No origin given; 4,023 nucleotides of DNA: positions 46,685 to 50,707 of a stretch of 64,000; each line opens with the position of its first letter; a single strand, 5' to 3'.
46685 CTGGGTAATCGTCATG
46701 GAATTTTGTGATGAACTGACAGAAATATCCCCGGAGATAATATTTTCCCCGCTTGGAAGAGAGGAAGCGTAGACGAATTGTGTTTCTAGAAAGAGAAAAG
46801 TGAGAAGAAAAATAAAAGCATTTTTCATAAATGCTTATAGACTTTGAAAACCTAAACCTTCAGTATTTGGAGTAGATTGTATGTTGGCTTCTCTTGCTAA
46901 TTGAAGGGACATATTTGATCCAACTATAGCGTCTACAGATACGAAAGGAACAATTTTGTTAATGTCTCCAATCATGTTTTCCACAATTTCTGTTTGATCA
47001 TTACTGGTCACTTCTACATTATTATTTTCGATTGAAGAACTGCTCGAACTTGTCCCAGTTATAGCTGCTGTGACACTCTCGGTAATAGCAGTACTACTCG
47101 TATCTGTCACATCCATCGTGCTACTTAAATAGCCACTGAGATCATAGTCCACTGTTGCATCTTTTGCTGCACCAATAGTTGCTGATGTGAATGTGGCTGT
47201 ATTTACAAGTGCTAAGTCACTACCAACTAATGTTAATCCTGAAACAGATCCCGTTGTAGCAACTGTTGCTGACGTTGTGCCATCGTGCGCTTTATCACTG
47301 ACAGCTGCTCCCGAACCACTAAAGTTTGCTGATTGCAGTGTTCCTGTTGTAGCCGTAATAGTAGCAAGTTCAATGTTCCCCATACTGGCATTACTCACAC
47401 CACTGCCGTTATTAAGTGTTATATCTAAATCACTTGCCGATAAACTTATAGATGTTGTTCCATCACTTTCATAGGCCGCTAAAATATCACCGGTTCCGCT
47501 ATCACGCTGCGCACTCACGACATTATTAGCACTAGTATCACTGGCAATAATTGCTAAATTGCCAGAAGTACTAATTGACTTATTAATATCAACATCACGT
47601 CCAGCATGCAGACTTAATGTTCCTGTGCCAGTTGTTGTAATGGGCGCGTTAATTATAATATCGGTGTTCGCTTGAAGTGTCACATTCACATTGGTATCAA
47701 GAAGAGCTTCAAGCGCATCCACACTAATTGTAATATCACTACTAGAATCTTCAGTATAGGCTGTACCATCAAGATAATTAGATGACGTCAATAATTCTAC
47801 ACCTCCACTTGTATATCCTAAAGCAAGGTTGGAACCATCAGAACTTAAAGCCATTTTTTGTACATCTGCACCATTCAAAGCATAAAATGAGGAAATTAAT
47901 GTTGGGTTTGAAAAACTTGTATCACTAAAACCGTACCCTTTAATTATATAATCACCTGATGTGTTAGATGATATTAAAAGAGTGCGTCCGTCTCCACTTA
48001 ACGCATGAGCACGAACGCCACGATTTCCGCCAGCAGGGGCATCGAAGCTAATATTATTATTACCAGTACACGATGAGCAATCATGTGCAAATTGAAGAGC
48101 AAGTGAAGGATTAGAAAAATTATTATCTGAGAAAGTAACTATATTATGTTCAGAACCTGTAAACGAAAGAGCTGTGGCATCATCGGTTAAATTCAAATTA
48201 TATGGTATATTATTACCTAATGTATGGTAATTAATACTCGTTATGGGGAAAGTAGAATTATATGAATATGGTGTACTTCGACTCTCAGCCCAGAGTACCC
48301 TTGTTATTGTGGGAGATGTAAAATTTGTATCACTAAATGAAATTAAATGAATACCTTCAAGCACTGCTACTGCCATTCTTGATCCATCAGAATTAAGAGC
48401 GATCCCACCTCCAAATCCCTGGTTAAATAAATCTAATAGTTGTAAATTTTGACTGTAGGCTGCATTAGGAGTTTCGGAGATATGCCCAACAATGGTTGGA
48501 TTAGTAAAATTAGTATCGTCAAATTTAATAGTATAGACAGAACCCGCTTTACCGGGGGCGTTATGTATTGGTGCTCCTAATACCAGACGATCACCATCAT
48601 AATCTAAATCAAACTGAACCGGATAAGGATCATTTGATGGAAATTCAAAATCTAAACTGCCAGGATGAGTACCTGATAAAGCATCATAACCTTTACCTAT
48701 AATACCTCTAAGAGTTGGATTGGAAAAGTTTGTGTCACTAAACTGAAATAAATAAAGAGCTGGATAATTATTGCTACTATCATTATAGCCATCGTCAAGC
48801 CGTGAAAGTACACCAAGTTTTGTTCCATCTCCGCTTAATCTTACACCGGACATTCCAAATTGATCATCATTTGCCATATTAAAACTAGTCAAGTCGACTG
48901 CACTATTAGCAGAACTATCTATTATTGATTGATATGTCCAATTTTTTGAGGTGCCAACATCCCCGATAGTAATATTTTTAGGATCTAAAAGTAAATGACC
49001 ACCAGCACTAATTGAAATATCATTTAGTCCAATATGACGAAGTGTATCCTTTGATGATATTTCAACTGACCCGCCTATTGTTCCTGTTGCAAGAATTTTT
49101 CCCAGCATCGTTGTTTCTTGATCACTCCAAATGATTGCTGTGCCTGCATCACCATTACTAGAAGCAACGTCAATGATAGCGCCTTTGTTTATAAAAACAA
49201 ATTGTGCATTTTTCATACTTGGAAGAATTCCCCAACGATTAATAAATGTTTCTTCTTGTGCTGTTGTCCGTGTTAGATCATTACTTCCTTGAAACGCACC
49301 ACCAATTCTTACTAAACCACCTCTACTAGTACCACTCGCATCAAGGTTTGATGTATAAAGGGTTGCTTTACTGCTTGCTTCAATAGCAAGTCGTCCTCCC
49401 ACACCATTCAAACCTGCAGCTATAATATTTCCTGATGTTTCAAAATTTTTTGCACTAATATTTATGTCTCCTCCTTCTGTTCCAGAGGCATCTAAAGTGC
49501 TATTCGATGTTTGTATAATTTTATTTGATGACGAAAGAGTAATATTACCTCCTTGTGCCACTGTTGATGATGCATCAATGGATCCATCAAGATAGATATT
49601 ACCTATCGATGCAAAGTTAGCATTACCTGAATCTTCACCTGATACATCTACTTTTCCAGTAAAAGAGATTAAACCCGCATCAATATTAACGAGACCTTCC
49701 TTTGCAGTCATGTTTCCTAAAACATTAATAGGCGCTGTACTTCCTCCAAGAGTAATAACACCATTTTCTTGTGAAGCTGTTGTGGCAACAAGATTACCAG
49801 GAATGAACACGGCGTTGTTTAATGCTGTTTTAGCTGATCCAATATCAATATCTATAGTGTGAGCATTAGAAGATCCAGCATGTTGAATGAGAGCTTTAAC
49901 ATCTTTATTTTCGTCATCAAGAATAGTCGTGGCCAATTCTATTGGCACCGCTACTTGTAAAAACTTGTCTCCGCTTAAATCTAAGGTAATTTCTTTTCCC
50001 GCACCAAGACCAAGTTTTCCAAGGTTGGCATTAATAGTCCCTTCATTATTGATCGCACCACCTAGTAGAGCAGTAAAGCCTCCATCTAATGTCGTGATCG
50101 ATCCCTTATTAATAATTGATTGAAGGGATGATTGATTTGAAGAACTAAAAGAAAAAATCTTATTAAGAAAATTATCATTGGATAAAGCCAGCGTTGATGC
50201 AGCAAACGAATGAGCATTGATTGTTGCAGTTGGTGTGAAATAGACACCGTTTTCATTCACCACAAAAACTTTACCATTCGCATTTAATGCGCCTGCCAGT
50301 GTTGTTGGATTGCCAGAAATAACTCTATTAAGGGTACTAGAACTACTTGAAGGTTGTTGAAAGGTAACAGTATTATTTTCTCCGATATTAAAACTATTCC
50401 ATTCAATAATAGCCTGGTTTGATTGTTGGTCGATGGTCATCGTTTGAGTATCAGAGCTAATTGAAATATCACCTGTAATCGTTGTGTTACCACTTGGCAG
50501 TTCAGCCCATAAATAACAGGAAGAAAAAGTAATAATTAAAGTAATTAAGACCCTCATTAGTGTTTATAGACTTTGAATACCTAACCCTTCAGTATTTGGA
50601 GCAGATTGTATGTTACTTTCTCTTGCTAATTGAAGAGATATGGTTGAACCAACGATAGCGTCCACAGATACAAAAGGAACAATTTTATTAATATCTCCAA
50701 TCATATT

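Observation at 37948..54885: One operon with three tandem giant TPS exoproteins, a single TpsB, an orphan binding protein and a secreted phosphatase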

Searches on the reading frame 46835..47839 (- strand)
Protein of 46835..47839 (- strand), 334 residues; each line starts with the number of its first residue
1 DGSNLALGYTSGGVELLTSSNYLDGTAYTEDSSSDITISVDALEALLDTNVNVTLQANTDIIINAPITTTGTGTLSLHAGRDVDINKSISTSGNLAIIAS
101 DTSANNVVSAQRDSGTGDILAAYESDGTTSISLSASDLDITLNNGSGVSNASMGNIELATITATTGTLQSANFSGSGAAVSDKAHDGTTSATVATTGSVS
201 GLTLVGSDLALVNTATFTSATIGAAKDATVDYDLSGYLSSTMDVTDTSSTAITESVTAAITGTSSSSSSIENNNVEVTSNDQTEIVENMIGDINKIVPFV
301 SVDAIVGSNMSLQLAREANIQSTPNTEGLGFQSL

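Call 51: search_protein_families(library=pfam, proteins=[window:46835-47839:-], max_evalue=1)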
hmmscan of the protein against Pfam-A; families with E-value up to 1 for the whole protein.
window:46835-47839:- (334 aa): 2 families
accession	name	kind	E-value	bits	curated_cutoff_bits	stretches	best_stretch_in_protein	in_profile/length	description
PF14977.11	FAM194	-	0.0066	16.2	27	1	92-156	30-96/202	FAM194 protein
PF16227.11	DUF4886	-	0.027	14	26.7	1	256-326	120-190/242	Domain of unknown function (DUF4886)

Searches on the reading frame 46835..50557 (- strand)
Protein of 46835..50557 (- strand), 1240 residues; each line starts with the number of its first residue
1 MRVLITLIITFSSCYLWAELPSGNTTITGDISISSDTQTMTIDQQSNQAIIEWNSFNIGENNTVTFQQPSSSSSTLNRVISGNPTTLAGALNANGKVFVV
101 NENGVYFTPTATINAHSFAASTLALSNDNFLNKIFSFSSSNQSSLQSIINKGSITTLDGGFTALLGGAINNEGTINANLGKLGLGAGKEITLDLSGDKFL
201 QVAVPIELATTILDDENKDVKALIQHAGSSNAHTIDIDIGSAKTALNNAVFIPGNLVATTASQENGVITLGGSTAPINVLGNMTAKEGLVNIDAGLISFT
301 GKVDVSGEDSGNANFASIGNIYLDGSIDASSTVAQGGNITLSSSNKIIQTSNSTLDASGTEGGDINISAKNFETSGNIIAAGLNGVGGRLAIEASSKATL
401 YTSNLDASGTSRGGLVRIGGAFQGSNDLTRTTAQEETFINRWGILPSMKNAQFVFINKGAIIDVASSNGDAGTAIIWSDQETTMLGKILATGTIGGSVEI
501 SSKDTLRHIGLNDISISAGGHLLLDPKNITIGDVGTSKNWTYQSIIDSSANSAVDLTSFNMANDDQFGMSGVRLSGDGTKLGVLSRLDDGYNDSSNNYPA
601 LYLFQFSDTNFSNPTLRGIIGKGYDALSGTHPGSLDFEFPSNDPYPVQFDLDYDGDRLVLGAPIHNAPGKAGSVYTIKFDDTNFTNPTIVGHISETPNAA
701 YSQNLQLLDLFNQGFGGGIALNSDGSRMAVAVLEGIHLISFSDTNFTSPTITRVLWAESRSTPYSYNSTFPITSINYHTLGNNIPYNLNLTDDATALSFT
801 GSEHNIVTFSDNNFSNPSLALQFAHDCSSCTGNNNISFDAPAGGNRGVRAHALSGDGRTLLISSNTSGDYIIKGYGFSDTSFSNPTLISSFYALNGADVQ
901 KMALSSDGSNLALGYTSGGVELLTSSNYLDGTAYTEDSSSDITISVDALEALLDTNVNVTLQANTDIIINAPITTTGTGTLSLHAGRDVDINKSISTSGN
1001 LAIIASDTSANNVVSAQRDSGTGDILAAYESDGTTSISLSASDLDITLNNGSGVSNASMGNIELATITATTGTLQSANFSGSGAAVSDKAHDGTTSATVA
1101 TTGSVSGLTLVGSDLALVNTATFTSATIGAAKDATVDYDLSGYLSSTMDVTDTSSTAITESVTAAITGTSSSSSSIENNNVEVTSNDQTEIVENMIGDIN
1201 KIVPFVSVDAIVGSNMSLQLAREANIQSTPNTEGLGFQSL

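Call 5: search_protein_families(library=pfam, proteins=[window:46835-50557:-], max_evalue=0.01)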
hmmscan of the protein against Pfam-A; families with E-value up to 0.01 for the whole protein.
window:46835-50557:- (1240 aa): 1 family
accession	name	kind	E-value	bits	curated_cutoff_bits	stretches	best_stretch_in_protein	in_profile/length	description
PF05860.19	TPS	-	1.7e-26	94.1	33.5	1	21-282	5-249/252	TPS secretion domain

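Call 6: search_protein_families(library=ncbifam, proteins=[window:46835-50557:-], max_evalue=0.01)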
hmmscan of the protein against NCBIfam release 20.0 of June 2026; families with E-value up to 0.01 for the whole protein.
window:46835-50557:- (1240 aa): 1 family
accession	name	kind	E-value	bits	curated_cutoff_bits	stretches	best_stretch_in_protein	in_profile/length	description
TIGR01901.1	adhes_NPXG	domain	1.1e-19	70.1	29.1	1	51-125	2-78/79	filamentous hemagglutinin N-terminal domain-containing protein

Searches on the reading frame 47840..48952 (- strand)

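Call 51: search_protein_families(library=pfam, proteins=[window:47840-48952:-], max_evalue=1)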
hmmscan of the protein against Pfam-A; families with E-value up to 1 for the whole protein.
window:47840-48952:- (371 aa): 1 family
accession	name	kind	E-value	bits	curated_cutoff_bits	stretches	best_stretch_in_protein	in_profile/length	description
PF14312.12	FG-GAP_2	-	0.14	12.8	23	0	117-141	23-48/49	FG-GAP repeat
